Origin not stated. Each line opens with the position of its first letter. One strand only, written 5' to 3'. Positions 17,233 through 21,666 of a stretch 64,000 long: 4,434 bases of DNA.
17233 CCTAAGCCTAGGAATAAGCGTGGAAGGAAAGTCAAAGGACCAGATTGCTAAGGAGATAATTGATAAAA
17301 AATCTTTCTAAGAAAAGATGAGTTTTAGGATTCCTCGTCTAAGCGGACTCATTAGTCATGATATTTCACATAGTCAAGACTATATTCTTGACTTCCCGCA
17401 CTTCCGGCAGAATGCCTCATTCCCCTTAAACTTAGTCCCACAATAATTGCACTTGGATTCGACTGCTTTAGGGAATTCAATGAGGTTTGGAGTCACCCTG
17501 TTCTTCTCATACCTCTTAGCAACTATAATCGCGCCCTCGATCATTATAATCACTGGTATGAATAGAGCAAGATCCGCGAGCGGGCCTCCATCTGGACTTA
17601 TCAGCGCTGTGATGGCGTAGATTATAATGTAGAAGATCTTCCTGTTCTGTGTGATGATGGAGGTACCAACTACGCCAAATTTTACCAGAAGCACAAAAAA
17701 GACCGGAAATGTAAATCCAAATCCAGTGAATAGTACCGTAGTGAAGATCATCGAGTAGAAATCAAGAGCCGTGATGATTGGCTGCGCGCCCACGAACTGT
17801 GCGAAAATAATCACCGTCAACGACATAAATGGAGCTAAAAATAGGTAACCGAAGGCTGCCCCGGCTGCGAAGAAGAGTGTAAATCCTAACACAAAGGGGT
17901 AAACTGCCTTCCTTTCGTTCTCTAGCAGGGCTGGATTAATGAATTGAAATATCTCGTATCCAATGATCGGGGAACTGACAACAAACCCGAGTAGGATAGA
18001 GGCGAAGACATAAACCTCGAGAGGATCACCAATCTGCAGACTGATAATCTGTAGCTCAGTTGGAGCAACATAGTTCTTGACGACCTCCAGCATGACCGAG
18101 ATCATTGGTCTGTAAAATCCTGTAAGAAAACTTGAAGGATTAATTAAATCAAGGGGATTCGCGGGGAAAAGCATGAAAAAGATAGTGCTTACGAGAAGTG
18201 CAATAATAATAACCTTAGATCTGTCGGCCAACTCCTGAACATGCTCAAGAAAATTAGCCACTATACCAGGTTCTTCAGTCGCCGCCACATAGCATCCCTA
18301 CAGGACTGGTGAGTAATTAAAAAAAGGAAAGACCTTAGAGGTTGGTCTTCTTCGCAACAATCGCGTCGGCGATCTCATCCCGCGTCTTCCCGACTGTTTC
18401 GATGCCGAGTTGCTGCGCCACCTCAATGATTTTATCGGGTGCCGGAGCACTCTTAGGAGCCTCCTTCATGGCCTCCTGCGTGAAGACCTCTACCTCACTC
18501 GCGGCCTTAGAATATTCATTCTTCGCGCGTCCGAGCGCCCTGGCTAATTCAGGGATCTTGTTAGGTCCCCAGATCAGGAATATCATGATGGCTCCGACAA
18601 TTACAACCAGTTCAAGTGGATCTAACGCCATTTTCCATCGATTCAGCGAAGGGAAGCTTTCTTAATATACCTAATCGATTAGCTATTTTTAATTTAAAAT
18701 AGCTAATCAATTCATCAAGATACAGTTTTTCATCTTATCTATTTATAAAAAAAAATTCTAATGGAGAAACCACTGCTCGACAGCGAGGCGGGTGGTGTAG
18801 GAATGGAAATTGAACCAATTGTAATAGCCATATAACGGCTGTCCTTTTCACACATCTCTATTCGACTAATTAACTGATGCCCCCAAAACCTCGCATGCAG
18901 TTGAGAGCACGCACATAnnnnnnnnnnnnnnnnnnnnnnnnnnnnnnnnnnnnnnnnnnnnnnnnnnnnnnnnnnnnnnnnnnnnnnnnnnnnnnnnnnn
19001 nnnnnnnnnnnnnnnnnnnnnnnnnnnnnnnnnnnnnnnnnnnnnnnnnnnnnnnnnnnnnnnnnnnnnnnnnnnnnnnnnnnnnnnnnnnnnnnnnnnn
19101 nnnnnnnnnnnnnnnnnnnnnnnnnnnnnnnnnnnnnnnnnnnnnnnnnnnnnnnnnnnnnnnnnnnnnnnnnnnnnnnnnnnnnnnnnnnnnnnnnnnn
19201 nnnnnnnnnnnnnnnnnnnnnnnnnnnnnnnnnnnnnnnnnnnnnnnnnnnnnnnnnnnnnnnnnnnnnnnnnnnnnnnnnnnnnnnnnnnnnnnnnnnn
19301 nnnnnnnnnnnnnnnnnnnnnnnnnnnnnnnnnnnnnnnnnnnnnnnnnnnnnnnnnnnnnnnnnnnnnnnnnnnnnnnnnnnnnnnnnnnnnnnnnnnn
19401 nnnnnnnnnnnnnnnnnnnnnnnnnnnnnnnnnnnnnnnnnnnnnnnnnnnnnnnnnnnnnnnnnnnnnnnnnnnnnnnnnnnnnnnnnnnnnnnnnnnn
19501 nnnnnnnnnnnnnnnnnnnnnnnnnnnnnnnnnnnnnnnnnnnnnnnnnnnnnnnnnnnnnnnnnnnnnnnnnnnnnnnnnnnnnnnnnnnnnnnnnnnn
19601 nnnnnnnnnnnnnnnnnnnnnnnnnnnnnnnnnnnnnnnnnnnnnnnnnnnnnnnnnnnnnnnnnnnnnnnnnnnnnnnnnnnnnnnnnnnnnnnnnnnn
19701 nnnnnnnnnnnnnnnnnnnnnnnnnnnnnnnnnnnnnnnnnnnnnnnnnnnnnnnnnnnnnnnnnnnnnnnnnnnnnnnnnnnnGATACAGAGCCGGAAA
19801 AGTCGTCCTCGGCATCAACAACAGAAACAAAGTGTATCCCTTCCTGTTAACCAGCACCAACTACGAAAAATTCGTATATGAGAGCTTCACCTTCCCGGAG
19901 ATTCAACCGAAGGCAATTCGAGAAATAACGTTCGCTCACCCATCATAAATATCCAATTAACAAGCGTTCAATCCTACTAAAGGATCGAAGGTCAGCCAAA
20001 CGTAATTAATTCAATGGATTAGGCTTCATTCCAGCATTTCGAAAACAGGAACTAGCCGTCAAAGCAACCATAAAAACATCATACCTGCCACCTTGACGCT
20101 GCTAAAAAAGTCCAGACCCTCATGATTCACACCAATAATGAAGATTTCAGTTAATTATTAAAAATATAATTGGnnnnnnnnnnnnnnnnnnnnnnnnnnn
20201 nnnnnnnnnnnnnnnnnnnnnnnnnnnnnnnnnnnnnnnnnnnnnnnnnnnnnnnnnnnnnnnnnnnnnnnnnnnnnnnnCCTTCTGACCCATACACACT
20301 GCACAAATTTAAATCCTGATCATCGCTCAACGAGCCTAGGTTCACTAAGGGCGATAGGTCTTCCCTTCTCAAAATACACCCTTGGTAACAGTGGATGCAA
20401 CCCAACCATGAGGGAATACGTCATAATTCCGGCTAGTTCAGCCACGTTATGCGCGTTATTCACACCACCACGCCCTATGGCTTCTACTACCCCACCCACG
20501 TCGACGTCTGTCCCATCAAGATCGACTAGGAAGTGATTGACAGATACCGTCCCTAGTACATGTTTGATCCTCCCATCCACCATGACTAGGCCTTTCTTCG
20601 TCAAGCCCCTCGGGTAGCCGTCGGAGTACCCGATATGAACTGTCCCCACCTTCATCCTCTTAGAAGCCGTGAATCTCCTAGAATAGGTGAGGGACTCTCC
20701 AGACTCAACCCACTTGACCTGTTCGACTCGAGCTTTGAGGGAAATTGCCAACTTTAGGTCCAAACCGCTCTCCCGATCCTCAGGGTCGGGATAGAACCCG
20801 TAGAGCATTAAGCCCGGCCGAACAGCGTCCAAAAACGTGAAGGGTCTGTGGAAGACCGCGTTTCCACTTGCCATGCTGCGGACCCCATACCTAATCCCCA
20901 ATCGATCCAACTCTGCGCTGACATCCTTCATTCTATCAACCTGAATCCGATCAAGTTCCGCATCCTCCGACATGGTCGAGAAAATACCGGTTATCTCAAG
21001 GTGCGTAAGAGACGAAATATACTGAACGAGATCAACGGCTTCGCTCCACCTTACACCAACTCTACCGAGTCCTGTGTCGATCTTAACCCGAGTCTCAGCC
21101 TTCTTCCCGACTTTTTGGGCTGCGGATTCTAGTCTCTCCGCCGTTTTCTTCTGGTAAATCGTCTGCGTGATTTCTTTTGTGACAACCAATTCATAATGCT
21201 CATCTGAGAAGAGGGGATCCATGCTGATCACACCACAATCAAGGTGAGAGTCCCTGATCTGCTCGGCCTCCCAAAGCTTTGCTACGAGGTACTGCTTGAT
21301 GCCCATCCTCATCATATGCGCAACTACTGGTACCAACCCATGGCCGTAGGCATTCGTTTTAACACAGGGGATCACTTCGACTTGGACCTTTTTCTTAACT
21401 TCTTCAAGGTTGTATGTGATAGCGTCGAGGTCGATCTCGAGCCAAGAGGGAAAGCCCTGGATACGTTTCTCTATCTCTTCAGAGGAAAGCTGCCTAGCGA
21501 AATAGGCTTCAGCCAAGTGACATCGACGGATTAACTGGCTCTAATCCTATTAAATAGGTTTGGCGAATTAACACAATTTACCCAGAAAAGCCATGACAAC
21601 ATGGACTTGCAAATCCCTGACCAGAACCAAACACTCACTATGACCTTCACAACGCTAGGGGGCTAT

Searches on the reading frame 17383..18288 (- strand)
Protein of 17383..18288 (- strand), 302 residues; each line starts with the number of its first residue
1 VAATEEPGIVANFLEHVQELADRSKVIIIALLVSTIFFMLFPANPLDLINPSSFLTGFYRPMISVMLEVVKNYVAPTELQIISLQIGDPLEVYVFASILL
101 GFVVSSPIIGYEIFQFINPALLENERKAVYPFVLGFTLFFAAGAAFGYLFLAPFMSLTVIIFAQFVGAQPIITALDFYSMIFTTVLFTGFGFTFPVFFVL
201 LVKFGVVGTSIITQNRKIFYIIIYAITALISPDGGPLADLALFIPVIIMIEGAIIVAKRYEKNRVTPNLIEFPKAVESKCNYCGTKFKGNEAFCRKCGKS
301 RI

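Call 104: search_protein_families(library=pfam, proteins=[window:17383-18288:-], max_evalue=0.001)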
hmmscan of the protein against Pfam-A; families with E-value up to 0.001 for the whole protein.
window:17383-18288:- (302 aa): 1 family
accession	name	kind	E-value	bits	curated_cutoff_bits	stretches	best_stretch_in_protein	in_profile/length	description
PF00902.23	TatC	-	1.2e-36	127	25.1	1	15-245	1-208/208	Sec-independent protein translocase protein (TatC)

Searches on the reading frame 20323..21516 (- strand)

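Call 104: search_protein_families(library=pfam, proteins=[window:20323-21516:-], max_evalue=0.001)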
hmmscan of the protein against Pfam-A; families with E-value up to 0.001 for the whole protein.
window:20323-21516:- (398 aa): 2 families
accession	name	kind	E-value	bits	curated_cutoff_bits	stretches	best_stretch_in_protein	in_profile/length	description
PF01168.26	Ala_racemase_N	-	3.9e-46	158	24.1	1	28-243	1-220/220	Alanine racemase, N-terminal domain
PF00842.27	Ala_racemase_C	-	1.2e-27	96.5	25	1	257-381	1-127/127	Alanine racemase, C-terminal domain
